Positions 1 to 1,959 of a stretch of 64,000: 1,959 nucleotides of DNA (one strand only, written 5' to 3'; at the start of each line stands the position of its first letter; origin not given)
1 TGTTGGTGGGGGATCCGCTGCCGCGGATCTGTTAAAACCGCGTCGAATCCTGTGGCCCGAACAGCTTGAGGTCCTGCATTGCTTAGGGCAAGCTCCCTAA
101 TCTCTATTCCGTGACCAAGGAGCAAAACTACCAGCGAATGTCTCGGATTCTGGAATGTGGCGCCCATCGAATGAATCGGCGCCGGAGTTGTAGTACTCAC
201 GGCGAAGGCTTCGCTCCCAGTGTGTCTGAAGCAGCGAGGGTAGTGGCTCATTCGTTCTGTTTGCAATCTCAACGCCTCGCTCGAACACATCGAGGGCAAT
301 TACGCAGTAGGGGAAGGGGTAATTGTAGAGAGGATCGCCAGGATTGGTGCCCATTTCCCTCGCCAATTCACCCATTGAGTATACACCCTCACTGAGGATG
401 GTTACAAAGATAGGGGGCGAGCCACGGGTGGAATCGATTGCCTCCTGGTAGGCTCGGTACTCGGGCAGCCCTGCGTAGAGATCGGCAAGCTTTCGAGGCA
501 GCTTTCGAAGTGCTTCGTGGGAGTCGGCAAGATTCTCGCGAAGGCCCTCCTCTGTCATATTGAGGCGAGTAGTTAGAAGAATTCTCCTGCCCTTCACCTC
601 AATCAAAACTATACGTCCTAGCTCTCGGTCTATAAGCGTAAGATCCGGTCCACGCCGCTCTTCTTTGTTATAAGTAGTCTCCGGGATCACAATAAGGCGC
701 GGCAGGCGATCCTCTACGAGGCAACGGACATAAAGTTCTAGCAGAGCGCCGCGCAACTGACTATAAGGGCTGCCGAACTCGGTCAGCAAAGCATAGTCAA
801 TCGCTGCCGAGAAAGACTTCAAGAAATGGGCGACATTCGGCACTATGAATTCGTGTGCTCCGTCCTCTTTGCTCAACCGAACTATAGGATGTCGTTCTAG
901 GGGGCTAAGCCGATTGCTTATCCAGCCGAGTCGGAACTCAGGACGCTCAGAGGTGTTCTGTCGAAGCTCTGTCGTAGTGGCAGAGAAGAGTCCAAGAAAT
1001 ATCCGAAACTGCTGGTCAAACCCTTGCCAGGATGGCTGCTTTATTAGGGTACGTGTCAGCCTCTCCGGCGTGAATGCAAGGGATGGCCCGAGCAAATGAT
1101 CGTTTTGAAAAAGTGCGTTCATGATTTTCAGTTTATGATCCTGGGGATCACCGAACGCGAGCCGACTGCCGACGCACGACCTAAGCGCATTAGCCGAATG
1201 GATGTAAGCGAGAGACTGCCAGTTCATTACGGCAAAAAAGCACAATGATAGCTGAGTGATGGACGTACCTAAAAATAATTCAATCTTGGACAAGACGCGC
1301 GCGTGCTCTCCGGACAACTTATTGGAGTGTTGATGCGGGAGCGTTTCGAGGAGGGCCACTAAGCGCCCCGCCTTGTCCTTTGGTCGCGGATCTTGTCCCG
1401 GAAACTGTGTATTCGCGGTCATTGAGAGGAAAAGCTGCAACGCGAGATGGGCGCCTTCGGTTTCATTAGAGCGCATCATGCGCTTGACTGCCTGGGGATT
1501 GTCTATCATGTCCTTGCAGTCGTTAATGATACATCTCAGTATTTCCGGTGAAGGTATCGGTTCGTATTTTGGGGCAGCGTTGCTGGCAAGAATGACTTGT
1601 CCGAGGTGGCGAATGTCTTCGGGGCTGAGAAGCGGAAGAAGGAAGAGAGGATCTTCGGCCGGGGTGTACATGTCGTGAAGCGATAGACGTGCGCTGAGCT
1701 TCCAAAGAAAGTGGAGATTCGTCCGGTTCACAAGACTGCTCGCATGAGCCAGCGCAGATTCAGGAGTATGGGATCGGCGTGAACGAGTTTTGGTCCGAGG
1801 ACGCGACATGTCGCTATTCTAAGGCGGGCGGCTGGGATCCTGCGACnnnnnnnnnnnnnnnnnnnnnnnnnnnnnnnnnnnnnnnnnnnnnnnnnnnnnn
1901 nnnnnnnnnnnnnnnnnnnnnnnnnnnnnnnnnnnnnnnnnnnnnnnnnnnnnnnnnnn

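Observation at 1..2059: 1.8-kb low-GC single-gene island (PD-(D/E)xK nuclease) bracketed by two copies of the hypE 3' end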

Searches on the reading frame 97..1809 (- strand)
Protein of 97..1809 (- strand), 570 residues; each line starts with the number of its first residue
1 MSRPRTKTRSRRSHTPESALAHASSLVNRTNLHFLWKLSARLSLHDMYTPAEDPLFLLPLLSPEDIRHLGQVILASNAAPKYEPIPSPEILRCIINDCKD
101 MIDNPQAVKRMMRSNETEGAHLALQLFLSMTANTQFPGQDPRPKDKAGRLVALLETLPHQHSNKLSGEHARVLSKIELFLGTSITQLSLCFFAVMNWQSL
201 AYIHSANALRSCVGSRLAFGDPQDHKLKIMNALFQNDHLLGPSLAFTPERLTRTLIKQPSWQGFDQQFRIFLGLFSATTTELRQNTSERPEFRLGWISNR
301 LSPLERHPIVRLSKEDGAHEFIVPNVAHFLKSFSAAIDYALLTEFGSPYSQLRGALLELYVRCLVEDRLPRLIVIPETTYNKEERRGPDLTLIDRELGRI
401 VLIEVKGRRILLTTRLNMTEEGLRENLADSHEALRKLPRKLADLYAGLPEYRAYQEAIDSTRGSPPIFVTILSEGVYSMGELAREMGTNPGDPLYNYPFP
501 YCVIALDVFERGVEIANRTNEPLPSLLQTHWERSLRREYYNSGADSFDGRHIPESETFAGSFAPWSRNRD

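Call 4: search_protein_families(library=pfam, proteins=[window:97-1809:-], max_evalue=0.1)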
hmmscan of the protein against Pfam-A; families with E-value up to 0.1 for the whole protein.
window:97-1809:- (570 aa): 0 families

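Call 5: search_protein_families(library=padloc, proteins=[window:97-1809:-], max_evalue=1)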
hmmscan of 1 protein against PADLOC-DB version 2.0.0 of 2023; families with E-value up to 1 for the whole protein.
window:97-1809:- (570 aa): 0 families

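Call 6: search_protein_families(library=ncbifam, proteins=[window:97-1809:-], max_evalue=1)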
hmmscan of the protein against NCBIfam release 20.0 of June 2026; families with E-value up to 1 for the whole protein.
window:97-1809:- (570 aa): 0 families

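Call 8: find_homologous_proteins(query=window:97-1809:-)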
Query window:97-1809:- (570 aa): 24 proteins with E <= 0.001 among 8000 candidates.
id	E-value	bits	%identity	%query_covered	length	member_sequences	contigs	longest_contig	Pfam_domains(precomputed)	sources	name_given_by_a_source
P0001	0.0e+0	1245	100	95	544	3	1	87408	-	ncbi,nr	ncbi:MAG TPA: hypothetical protein VH988_06160 [Thermoanaerobaculia bacterium]|nr:hypothetical prote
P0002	1.1e-252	858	67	98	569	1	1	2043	-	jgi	jgi:hypothetical protein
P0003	2.7e-227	774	61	98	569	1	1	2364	-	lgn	-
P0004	7.8e-218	743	64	91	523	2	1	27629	-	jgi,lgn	-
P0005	2.8e-195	668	55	96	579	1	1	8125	-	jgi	jgi:hypothetical protein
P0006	6.5e-192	657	55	99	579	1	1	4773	-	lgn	-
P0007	4.8e-184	631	53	98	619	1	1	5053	-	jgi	jgi:hypothetical protein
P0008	2.3e-178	612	69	70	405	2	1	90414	-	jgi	-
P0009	5.6e-155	535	48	94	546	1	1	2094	-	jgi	jgi:hypothetical protein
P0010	2.3e-145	503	46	96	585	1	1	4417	-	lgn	-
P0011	1.3e-141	491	44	97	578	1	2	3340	-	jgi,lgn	jgi:hypothetical protein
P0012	1.7e-138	481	44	97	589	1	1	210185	-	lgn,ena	-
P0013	7.3e-113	396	40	97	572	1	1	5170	-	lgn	-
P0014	4.3e-93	331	36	99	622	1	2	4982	-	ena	-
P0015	2.4e-89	319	36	98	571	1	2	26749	-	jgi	jgi:hypothetical protein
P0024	1.2e-43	168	28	83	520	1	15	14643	-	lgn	-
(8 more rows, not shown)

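Call 9: find_encoding_contigs(protein=window:97-1809:-, flank=10000)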
Protein window:97-1809:- (570 aa): 1 contig read that carries it; 1 place shown.
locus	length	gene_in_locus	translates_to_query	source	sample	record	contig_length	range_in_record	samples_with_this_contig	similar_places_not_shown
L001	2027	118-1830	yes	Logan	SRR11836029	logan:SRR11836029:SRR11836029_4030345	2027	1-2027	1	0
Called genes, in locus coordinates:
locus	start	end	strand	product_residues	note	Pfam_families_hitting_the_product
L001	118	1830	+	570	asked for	-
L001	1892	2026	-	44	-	?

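Call 11: find_encoding_contigs(protein=P0001, flank=10000)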
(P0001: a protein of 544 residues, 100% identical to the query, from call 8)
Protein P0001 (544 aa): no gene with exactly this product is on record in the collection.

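Call 12: find_encoding_contigs(protein=P0012, flank=10000)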
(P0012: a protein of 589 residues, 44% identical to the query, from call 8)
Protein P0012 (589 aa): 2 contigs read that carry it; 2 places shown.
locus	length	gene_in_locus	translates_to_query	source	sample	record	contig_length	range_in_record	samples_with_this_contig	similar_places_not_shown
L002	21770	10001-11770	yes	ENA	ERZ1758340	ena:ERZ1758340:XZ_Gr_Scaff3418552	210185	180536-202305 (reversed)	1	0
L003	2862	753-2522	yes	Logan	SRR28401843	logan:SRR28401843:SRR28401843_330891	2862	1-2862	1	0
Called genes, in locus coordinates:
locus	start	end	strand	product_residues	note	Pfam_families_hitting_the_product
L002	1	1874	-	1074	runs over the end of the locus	PF00873:ACR_tran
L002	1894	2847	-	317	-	PF25973:BSH_CzcB, PF25944:Beta-barrel_RND (weak), PF25954:Beta-barrel_RND_2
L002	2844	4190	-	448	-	PF02321:OEP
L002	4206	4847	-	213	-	PF00440:TetR_N, PF17939:TetR_C_30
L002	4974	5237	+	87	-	-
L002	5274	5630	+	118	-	PF00837:T4_deiodinase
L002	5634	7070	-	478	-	PF02310:B12-binding, PF04055:Radical_SAM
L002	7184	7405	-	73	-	-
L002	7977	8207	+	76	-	PF04014:MazE_antitoxin (weak)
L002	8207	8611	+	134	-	PF01850:PIN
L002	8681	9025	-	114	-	PF13744:HTH_37 (faint), PF13560:HTH_31, PF12844:HTH_19, PF13413:HTH_25 (weak), PF01381:HTH_3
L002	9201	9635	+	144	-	-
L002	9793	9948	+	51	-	-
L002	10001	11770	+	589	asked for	-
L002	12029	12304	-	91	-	PF02604:PhdYeFM_antitox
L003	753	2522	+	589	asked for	-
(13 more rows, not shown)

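Call 13: find_encoding_contigs(protein=P0008, flank=10000)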
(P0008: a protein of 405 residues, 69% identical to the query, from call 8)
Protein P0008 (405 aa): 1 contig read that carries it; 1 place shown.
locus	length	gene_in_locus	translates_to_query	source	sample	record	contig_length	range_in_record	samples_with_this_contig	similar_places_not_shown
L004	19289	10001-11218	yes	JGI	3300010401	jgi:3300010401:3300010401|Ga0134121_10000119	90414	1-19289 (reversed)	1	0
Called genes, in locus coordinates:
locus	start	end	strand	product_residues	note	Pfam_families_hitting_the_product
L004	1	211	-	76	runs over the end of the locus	PF14384:BrnA_antitoxin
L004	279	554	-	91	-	PF04365:BrnT_toxin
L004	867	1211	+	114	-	PF03551:PadR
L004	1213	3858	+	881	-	PF12704:MacB_PCD, PF02687:FtsX, PF12704:MacB_PCD, PF02687:FtsX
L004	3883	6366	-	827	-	PF12704:MacB_PCD, PF02687:FtsX (weak), PF12704:MacB_PCD, PF02687:FtsX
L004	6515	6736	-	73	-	-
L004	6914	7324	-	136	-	-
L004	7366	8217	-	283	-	PF20434:BD-FAE (weak)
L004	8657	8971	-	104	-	-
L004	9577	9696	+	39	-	-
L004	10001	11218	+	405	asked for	-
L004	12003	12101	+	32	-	-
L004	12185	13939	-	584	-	PF07969:Amidohydro_3, PF01979:Amidohydro_1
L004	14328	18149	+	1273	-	PF00069:Pkinase, PF07714:PK_Tyr_Ser-Thr, PF03783:CsgG (weak), PF17874:TPR_MalT (weak), PF13424:TPR_12, PF13424:TPR_12, PF17874:TPR_MalT, PF13424:TPR_12, +10 more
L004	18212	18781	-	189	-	PF01196:Ribosomal_L17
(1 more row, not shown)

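Call 18: search_solved_structures(query=A1, max_evalue=10)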
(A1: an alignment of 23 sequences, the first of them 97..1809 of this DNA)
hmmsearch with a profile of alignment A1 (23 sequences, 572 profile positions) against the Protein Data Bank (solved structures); distinct sequences matched with E-value up to 10: 0.

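Call 19: search_protein_families(library=pfam, alignment_id=A1, max_evalue=1)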
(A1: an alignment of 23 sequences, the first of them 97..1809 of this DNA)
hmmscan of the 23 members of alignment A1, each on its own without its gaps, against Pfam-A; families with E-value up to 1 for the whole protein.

A. member 1, window:97-1809:- (570 aa): 0 families

B. families by the number of members that match (of 23 scanned): 10 families
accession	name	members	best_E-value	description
PF05103.18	DivIVA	1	0.0015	DivIVA protein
PF04914.18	DltD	1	0.0027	DltD protein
PF14082.12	SduA_C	1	0.021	Shedu protein SduA, C-terminal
PF05010.19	TACC_C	1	0.037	Transforming acidic coiled-coil-containing protein (TACC), C-terminal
PF12479.13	DUF3698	1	0.079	Protein of unknown function (DUF3698)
PF09573.16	RE_TaqI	1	0.094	TaqI restriction endonuclease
PF21856.2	EspB_PPE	1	0.16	ESX-1 secretion-associated protein EspB, PPE domain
PF15555.11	DUF4658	1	0.24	Domain of unknown function (DUF4658)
PF25280.1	POTRA2_Toc75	1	0.26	Toc75-like, second POTRA domain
PF04675.19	DNA_ligase_A_N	1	0.26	DNA ligase N terminus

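Call 20: find_related_loci(query=A1, collection=genome_contigs, flank=10000)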
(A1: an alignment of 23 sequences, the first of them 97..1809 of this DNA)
Query A1 (570 aa) in genome_contigs; peptide patterns used: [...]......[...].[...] (x = any residue, [..] = any of these).
18 stretches matched a pattern; 6 encode a relative of the query (tblastn E <= 1e-3); 6 distinct loci.
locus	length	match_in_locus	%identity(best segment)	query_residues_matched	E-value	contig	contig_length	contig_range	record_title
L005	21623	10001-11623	33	23-562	8e-80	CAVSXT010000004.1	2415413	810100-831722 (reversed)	MAG: uncultured Acidobacteriota bacterium isolate MFD05521.bin.1.4 genome assembly, contig: contig_4704, whole genome sh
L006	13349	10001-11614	32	27-562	1e-79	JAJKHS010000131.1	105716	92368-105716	MAG: Thermoanaerobaculum sp. isolate b48_HoplandSoilSeptJan k101_7235440, whole genome shotgun sequence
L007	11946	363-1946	34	16-562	6e-75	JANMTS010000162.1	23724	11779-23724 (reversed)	MAG: Holophagales bacterium isolate SOY_29_metabat_132 SOY_29_k141_3934860, whole genome shotgun sequence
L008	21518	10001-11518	33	23-527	7e-72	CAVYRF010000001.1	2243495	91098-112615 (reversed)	MAG: uncultured Acidobacteriota bacterium isolate MFD00964.bin.1.74 genome assembly, contig: contig_2727, whole genome s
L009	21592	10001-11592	37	16-562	2e-49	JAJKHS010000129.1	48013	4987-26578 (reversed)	MAG: Thermoanaerobaculum sp. isolate b48_HoplandSoilSeptJan k101_7202034, whole genome shotgun sequence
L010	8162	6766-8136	28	17-471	9e-31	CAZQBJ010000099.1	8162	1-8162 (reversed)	MAG TPA_asm: uncultured Brevundimonas sp. isolate SRP268622_co1_391 genome assembly, contig: NODE_21452_length_8162_cov_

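Call 31: predict_structure(alignment_id=A1)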
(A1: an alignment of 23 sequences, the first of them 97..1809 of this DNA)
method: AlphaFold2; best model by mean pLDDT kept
length: 570 residues; sequences in the alignment: 23
mean_pLDDT: 90.9   pTM: 0.90
mean pLDDT of the five models: 90.9, 90.1, 90.0, 89.6, 89.4
residues with pLDDT >= 90: 444; 70-90: 96; 50-70: 17; < 50: 13
segments of 3 or more residues with pLDDT < 50: 1-9, 567-570
pLDDT, mean of each block of 10 residues (from residue 1): 44 86 97 96 95 90 94 96 94 96 91 89 93 87 94 97 93 96 96 96 94 75 89 89 91 85 91 96 94 89 94 78 96 94 94 95 97 91 77 97 93 91 95 96 93 96 96 93 94 95 96 96 97 87 88 92 62
secondary structure, 60 per line:
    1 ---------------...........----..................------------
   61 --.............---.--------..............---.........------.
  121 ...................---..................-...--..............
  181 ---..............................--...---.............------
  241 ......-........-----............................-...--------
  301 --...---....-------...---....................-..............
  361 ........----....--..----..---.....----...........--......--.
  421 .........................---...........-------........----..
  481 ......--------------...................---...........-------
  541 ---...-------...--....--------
elements in order: H16-26 H32-48 H63-75 H88-101 H105-113 H120-139 H143-160 H167-180 H184-213 H222-234 H241-244 H248-255 H261-275 E276-278 H279-288 E309-312 E320-322 H326-345 H347-368 E373-376 E390-394 E399-409 H412-417 H420-445 H449-459 E467-474 H479-486 E501-505 H506-519 H523-533 H559-562

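Call 32: search_protein_representatives(protein=window:97-1809:-)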
Query: 570 residues. Proteins with E-value up to 0.001 (for the whole library): 151; up to 1e-10: 129; up to 1e-30: 80. The best 150 are listed.
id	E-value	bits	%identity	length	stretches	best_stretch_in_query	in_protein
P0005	9.0e-196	668.2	55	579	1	1-564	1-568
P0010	7.4e-146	503.4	46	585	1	3-564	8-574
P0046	8.1e-99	348.2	38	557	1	8-562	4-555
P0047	5.1e-96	338.9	38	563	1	29-559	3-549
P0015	7.5e-90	318.5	37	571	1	13-561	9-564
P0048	1.1e-87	311.4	42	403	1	174-567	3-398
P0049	9.1e-82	291.9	35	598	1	3-564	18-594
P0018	5.0e-81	289.4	36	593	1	8-563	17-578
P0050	1.9e-79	284.2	75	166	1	401-565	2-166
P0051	1.4e-76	274.8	35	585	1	12-564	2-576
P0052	1.0e-70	255.4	39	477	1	15-452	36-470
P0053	1.2e-68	248.6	32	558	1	26-562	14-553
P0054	2.5e-68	247.5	38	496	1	50-530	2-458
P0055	6.4e-66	239.6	45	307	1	280-563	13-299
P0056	2.0e-65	238.0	32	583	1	5-562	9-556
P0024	3.9e-44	167.6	31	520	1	58-527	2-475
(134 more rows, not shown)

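Call 36: fold_search(model_id=the predicted structure, library=pdb)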
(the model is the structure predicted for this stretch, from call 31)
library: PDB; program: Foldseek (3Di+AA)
matches with E <= 10: 155; with E <= 0.001: 0
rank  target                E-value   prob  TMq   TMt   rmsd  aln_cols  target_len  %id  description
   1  9wuf                  1.0e-02  0.98  0.27  0.17  11.5       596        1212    9  Cryo-EM structure of Upx (released 2026-02-11)
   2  2p14                  1.0e-01  0.97  0.17  0.42   8.8       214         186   13  Crystal structure of small subunit (R.BspD6I2) of the heterodimeric restriction endonuclease R.BspD6I (released 2008-03-11)
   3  7zdg_C                2.3e-01  0.07  0.10  0.10  29.2       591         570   12  IF(heme/confined) conformation of CydDC (Dataset-5) (released 2023-04-19)
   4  8dmo_A                2.4e-01  0.07  0.10  0.10  30.9       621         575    9  Structure of open, inward-facing MsbA from E. coli (released 2022-12-14)
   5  9fur_A                2.9e-01  0.06  0.09  0.10  30.0       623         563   10  MsbA in LMNG inward-facing narrow (released 2025-03-19)
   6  6ut7_G                3.1e-01  0.66  0.13  0.18  13.4       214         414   12  Fitted model for the tetradecameric assembly of Thermococcus gammatolerans McrB AAA+ hexamers with bound McrC (released 2020-10-21)
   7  7ane_ai               3.9e-01  0.08  0.11  0.15  20.8       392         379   11  Leishmania Major mitochondrial ribosome (released 2021-06-23)
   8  7zda_C                4.6e-01  0.05  0.09  0.09  29.2       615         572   11  IF(apo/asym) conformation of CydDC in ADP+Pi(CydC)/ATP(CydD) bound state (Dataset-2) (released 2023-04-19)
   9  6pzb                  6.4e-01  0.03  0.09  0.04  28.6       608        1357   12  Cryo-EM structure of the pancreatic beta-cell SUR1 Apo state (released 2019-08-14)
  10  8px9_A                7.2e-01  0.06  0.11  0.12  29.0       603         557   10  Structure of the antibacterial peptide ABC transporter McjD, solved at wavelength 2.75 A (released 2023-10-25)
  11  2ixs_A                7.6e-01  0.11  0.10  0.17  20.7       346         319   14  Structure of SdaI restriction endonuclease (released 2006-09-14)
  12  1wtd_B                8.2e-01  0.25  0.15  0.26  16.0       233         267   11  Crystal structure of type II restrcition endonuclease, EcoO109I DNA-free form (released 2004-12-14)
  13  8qoe_A                8.2e-01  0.05  0.11  0.11  29.9       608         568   10  Inward-facing conformation of the ABC transporter BmrA (released 2023-12-20)
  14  9cez_P                8.6e-01  0.03  0.09  0.09  26.4       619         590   10  Spizellomyces punctatus Fanzor (SpuFz) State 6 (released 2024-09-11)
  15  6p4o_F                9.7e-01  0.21  0.13  0.15  16.3       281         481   11  Complex of XPB helicase with Bax1 endonuclease from Sulfurisphaera tokodaii at 3.15 Angstroms resolution (released 2020-06-03)
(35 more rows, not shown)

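Call 42: fold_search(model_id=the predicted structure, library=viral)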
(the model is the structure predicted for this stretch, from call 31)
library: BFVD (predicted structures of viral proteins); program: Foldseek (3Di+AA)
matches with E <= 10: 167; with E <= 0.001: 0
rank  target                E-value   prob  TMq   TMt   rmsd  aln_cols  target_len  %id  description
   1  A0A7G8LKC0            1.2e-01  0.95  0.18  0.38  14.5       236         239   17  (no name in the UniProt tables at hand)
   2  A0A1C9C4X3            1.8e-01  0.97  0.17  0.18   7.3       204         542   12  Uncharacterized protein [Heterosigma akashiwo virus 01]
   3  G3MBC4                1.8e-01  0.89  0.10  0.19   9.3       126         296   17  Gp54 [Bacillus phage G]
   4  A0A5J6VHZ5            2.2e-01  0.07  0.11  0.09  27.7       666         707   11  STAS domain-containing protein [Megaviridae environmental sample]
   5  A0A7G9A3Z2            3.1e-01  0.30  0.14  0.23  17.0       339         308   10  Uncharacterized protein [Bacteriophage sp.]
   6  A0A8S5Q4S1            3.1e-01  0.09  0.10  0.09  23.1       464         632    8  Minor capsid protein [Siphoviridae sp. ctLNL10]
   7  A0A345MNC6            3.4e-01  0.69  0.16  0.13  11.9       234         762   14  (no name in the UniProt tables at hand)
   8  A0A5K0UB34            4.2e-01  0.13  0.12  0.15  25.3       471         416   13  Uncharacterized protein [Yasminevirus sp. GU-2018]
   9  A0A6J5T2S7            4.4e-01  0.87  0.16  0.49   7.4       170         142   13  PD-(D/E)XK nuclease domain-containing protein [uncultured Caudovirales phage]
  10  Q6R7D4                4.7e-01  0.23  0.12  0.19  19.3       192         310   14  Uncharacterized protein ORF95 [Ostreid herpesvirus 1 (isolate France)]
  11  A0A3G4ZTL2            5.6e-01  0.20  0.13  0.15  16.2       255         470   10  Treble clef zinc finger domain-containing protein [Barrevirus sp.]
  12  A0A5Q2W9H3            5.8e-01  0.91  0.13  0.32   6.7       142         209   15  (no name in the UniProt tables at hand)
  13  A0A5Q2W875            6.4e-01  0.04  0.10  0.06  28.5       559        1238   10  (no name in the UniProt tables at hand)
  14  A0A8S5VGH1            7.2e-01  0.06  0.09  0.07  22.8       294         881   13  DNA polymerase [Myoviridae sp. ctkfK18]
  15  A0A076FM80            7.8e-01  0.66  0.15  0.32   8.2       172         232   14  Uncharacterized protein [Aureococcus anophagefferens virus]
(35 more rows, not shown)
